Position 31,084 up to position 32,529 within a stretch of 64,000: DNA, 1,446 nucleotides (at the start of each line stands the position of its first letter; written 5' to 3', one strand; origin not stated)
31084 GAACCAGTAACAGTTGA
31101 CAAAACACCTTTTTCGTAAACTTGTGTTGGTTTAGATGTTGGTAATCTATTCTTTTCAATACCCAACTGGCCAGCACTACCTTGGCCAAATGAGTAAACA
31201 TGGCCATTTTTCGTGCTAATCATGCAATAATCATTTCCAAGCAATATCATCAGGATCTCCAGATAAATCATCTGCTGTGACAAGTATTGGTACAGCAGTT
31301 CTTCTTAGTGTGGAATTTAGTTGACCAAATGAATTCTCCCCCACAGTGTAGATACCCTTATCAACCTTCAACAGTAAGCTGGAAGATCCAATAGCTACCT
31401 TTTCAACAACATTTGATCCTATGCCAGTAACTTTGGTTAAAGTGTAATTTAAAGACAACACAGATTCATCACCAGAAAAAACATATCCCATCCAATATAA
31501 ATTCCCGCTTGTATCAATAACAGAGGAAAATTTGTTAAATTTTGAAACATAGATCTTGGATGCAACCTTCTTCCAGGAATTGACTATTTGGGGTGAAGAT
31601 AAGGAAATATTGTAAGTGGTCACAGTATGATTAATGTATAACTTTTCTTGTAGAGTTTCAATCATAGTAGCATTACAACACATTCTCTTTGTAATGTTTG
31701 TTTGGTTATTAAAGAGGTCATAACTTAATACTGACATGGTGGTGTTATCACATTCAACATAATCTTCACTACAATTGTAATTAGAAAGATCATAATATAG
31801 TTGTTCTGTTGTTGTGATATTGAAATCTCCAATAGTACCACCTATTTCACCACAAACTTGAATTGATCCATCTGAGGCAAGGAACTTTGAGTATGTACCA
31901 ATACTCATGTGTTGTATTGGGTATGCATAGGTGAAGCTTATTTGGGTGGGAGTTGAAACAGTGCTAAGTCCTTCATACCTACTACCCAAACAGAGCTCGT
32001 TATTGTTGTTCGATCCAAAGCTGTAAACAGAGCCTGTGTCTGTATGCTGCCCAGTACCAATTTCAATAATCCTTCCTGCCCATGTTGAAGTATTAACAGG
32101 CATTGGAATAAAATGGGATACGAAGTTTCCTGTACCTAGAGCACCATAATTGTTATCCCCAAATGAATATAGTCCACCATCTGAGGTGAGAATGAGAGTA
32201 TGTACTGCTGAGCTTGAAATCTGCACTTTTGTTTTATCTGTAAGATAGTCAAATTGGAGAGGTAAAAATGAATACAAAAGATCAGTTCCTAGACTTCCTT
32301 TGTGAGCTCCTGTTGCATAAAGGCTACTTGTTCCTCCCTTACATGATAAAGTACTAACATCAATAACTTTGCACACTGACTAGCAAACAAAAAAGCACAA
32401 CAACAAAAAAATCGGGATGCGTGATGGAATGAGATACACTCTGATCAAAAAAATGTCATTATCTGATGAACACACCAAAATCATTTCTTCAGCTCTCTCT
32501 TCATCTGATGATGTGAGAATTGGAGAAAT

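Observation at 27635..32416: Giant RCC1-propeller / EGF-repeat / transmembrane gene broken by at least five frame disruptions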

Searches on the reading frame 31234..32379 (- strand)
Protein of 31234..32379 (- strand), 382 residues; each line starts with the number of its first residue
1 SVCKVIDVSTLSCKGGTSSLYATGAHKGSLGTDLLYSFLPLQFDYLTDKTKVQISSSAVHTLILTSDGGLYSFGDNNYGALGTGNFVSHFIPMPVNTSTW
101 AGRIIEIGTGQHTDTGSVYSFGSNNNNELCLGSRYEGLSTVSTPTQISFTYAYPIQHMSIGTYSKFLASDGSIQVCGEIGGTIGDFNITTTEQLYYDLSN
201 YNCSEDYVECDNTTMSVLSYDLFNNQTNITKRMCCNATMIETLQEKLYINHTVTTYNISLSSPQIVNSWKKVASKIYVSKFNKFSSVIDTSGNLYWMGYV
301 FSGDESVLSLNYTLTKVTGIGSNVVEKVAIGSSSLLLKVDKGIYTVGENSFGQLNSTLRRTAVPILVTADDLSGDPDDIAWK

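Call 6: search_protein_families(library=pfam, proteins=[window:31234-32379:-], max_evalue=0.01)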
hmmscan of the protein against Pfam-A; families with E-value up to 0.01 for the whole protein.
window:31234-32379:- (382 aa): 3 families
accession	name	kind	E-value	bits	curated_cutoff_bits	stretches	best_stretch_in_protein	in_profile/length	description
PF25390.1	WD40_RLD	-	3.5e-23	83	150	2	19-179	109-273/363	RCC1-like domain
PF00415.24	RCC1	-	2.4e-21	76.5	21.7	2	67-111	1-44/50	Regulator of chromosome condensation (RCC1) repeat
PF13540.12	RCC1_2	-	8.2e-14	51.4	22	1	52-79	2-29/30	Regulator of chromosome condensation (RCC1) repeat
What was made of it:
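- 31234..32379 (-): Piece 1 (frame 1): N-terminal RCC1 blades plus an insert of about 110 aa rich in N-x-S/T. GenBank model XP_002683375.1 / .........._61116 covers only 32103-31231. Pfam RCC1 76.5 bits against a cut-off of 21.7 (call 6).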

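Call 7: find_homologous_proteins(query=window:31234-32379:-, max_evalue=0.001)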
Query window:31234-32379:- (382 aa): 12 proteins with E <= 0.001 among 4099 candidates.
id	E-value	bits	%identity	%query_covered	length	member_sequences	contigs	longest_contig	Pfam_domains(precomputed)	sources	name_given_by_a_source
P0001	8.9e-188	642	100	76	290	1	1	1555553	PF00415.25,PF13540.13,PF25390.2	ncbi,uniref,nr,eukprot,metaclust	ncbi:predicted protein [Naegleria gruberi]|uniref:Predicted protein n=1 Tax=Naegleria gruberi TaxID=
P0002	1.4e-17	82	38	28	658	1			PF00415.25,PF13540.13,PF07974.20,PF25024.1,PF25384.2,PF23301.2,PF21795.4,PF23106.2,PF25390.2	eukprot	eukprot:gene4915-8503_t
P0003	3.6e-16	77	35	26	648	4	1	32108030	PF00415.25,PF13540.13,PF25384.2,PF25390.2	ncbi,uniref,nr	ncbi:X-linked retinitis pigmentosa GTPase regulator-like [Xiphophorus couchianus]|uniref:X-linked re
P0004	8.2e-15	73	34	25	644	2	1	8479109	PF00415.25,PF13540.13,PF25384.2,PF25390.2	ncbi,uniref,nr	ncbi:X-linked retinitis pigmentosa GTPase regulator-like isoform X2 [Poeciliopsis prolifica]|uniref:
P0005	8.8e-13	66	24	65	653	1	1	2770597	PF00415.25,PF13540.13,PF05345.19,PF25384.2,PF25390.2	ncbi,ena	-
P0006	1.6e-12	65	24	81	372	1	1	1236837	PF00415.25,PF13540.13,PF25384.2,PF25390.2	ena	-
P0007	1.9e-11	62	30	31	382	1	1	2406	PF07494.18,PF00415.25,PF13540.13,PF25384.2,PF25390.2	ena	-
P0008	3.4e-11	61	24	79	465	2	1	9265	PF00415.25,PF13540.13,PF25384.2,PF25390.2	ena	-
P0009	2.7e-9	55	35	20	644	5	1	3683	PF09479.17,PF00415.25,PF18998.7,PF13540.13,PF25384.2,PF25390.2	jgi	jgi:uncharacterized repeat protein (TIGR02543 family)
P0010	5.8e-9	54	36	18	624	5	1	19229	PF00415.25,PF13540.13,PF25384.2,PF25390.2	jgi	jgi:alpha-tubulin suppressor-like RCC1 family protein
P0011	6.8e-5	40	36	23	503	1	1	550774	PF00415.25,PF13540.13,PF25384.2,PF25390.2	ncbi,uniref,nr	ncbi:claret isoform a [Anaeramoeba ignava]|uniref:Claret isoform a n=1 Tax=Anaeramoeba ignava TaxID=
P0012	4.0e-4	38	35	20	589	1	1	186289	PF00651.38,PF00415.25,PF13540.13,PF25390.2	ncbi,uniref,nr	ncbi:claret isoform a [Anaeramoeba ignava]|uniref:Claret isoform a n=1 Tax=Anaeramoeba ignava TaxID=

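Call 9: find_encoding_contigs(protein=P0001, flank=10000, max_places=4)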
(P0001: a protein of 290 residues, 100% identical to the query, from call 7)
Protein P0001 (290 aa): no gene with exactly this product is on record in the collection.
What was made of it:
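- Tried and rejected: Independent sequence or orthologues. find_encoding_contigs for P0001 returned nothing (call 9).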

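Call 28: find_homologous_proteins(query=P0002, max_evalue=1e-40)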
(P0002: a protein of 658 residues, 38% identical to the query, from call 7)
Query P0002 (658 aa): 463 proteins with E <= 1e-40 among 8000 candidates; the best 120 are listed.
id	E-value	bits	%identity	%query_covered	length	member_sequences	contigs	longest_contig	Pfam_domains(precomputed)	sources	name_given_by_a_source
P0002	0.0e+0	1521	100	100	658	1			PF00415.25,PF13540.13,PF07974.20,PF25024.1,PF25384.2,PF23301.2,PF21795.4,PF23106.2,PF25390.2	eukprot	eukprot:gene4915-8503_t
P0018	1.2e-131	459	36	51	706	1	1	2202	PF13186.12,PF00415.25,PF26933.1,PF13540.13,PF25384.2,PF25390.2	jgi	-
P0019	1.1e-129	453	28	48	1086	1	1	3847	PF00415.25,PF13540.13,PF25384.2,PF25390.2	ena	-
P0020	8.3e-120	420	29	54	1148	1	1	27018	PF00415.25,PF13540.13,PF25384.2,PF25390.2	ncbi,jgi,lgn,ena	ncbi:MAG: hypothetical protein WC712_12110 [Candidatus Brocadiia bacterium]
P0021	1.4e-117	413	31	50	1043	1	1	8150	PF00167.25,PF00415.25,PF14433.12,PF13540.13,PF25384.2,PF25390.2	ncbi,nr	ncbi:MAG: hypothetical protein LBC09_02495, partial [Helicobacteraceae bacterium]|nr:hypothetical pr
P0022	6.8e-109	384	30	51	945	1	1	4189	PF00415.25,PF13540.13,PF25384.2,PF25390.2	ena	-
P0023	8.7e-109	384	32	52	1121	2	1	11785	PF00415.25,PF13540.13,PF25384.2,PF25390.2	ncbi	ncbi:MAG: hypothetical protein U0586_14615 [Candidatus Brocadiaceae bacterium]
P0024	1.0e-94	337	34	50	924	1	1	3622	PF00415.25,PF13540.13,PF25384.2,PF25390.2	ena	-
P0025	1.5e-93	333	32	96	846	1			PF00415.25,PF13540.13,PF07974.20,PF25024.1,PF25384.2,PF23301.2,PF23106.2,PF25390.2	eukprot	eukprot:gene10768-3387_t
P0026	2.5e-93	333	33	46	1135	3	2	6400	PF13186.12,PF00415.25,PF13540.13,PF25384.2,PF25390.2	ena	-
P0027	2.0e-90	323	35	49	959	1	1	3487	PF00415.25,PF13540.13,PF16819.12,PF25384.2,PF06739.18,PF25390.2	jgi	jgi:alpha-tubulin suppressor-like RCC1 family protein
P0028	1.6e-89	320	31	52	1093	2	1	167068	PF00415.25,PF01957.26,PF13540.13,PF25384.2,PF25390.2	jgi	jgi:alpha-tubulin suppressor-like RCC1 family protein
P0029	3.2e-89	319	39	42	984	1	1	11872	PF07974.20,PF25024.1,PF23301.2,PF23106.2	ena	-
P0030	5.9e-85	305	30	84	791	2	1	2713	PF00415.25,PF13540.13,PF07974.20,PF25024.1,PF25384.2,PF23301.2,PF23106.2,PF25390.2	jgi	-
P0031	1.3e-82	297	29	43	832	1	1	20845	PF00415.25,PF13540.13,PF25384.2,PF25390.2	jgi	jgi:alpha-tubulin suppressor-like RCC1 family protein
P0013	1.2e-64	238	33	69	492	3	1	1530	PF00415.25,PF13540.13,PF07974.20,PF25024.1,PF25384.2,PF23301.2,PF23106.2,PF25390.2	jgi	jgi:hypothetical protein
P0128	9.4e-61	225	32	87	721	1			PF00415.25,PF13540.13,PF21700.4,PF07974.20,PF25024.1,PF00008.34,PF25384.2,PF23301.2,PF21795.4,PF23106.2,PF25390.2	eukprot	eukprot:gene6174-10181_t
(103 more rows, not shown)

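Call 29: list_cluster_members(proteins=[P0002, P0025, P0128, P0030, P0013, P0015, P0001])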
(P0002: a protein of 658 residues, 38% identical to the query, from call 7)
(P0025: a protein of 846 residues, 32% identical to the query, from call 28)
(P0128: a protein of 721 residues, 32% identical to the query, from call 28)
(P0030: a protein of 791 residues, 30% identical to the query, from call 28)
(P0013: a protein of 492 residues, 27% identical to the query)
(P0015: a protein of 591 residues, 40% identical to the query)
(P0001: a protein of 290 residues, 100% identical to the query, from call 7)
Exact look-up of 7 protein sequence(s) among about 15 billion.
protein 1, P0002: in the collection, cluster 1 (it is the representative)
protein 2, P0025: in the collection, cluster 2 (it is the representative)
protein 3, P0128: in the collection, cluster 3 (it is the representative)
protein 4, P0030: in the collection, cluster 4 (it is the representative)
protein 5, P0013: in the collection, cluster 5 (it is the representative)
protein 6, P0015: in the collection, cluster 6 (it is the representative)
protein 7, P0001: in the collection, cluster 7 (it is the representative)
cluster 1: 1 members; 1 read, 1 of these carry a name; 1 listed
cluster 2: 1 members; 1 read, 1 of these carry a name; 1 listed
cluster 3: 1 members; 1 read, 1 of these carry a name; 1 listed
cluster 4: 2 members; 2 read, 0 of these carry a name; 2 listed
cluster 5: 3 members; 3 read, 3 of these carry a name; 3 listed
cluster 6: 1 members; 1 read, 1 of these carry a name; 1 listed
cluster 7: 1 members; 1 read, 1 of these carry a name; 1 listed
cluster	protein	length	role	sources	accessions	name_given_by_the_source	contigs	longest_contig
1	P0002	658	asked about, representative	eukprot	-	gene4915-8503_t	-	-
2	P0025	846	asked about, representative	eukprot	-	gene10768-3387_t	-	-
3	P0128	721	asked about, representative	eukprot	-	gene6174-10181_t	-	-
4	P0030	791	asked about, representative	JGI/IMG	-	-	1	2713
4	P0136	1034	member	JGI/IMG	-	-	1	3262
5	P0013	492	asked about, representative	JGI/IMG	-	hypothetical protein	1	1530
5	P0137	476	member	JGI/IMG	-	hypothetical protein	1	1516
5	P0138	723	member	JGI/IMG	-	alpha-tubulin suppressor-like RCC1 family protein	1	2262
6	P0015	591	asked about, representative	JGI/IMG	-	hypothetical protein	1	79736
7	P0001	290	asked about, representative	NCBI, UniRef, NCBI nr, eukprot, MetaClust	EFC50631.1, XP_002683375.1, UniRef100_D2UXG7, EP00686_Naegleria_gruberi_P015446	predicted protein [Naegleria gruberi] | Predicted protein n=1 Tax=Naegleria gruberi TaxID=5762 RepID=D2UXG7_NAEGR | uncharacterized protein NAEGRDRAFT_61116 [Naegleria gruberi]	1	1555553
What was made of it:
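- Organism and annotation: P0001, 100% identical, is XP_002683375.1, N. gruberi (calls 7, 29).
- Tried and rejected: The species behind the EukProt 'geneN-N_t' proteins could not be identified (call 29).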

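Call 45: search_protein_representatives(protein=window:31234-32379:-)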
Query: 382 residues. Proteins with E-value up to 0.001 (for the whole library): 48390; up to 1e-10: 13900; up to 1e-30: 834. The best 150 are listed.
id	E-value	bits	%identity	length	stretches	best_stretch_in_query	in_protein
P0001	2.8e-188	641.9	100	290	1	93-382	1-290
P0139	5.9e-143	492.8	36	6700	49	22-100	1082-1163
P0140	4.6e-132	457.0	38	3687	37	46-109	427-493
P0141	1.4e-130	452.1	35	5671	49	12-194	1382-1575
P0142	3.2e-126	437.7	35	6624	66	55-173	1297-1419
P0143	7.5e-112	390.4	35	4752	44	20-97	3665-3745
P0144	7.7e-108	377.3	34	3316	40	52-103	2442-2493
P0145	3.2e-107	375.2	35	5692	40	46-106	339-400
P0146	5.0e-106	371.3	35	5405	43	18-104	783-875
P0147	8.7e-103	360.6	33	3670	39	57-152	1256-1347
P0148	1.2e-101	356.9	32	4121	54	38-133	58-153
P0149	1.7e-101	356.4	34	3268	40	54-101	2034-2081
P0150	3.5e-101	355.3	33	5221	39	52-186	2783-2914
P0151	6.5e-99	347.9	35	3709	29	46-186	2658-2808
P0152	1.5e-98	346.7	36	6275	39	20-97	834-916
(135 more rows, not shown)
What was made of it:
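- Closest known: Cytoplasmic/nuclear RCC1-like-domain proteins. Same: The nearest non-family hits to the propeller are RPGR-like and bacterial 'alpha-tubulin suppressor-like RCC1 family' proteins (calls 7, 28, 45).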

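Call 47: find_encoding_contigs(protein=P0136, flank=3000, max_places=2)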
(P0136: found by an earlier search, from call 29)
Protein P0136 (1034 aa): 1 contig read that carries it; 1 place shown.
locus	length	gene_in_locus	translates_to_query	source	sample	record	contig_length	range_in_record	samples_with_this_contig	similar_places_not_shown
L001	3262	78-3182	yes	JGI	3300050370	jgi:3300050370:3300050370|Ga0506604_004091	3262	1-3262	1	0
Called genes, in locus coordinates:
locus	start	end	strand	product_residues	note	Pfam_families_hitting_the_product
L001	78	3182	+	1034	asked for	PF25390:WD40_RLD, PF00415:RCC1, PF13540:RCC1_2, PF25390:WD40_RLD, PF00415:RCC1, PF25390:WD40_RLD, PF25390:WD40_RLD, PF13540:RCC1_2, +10 more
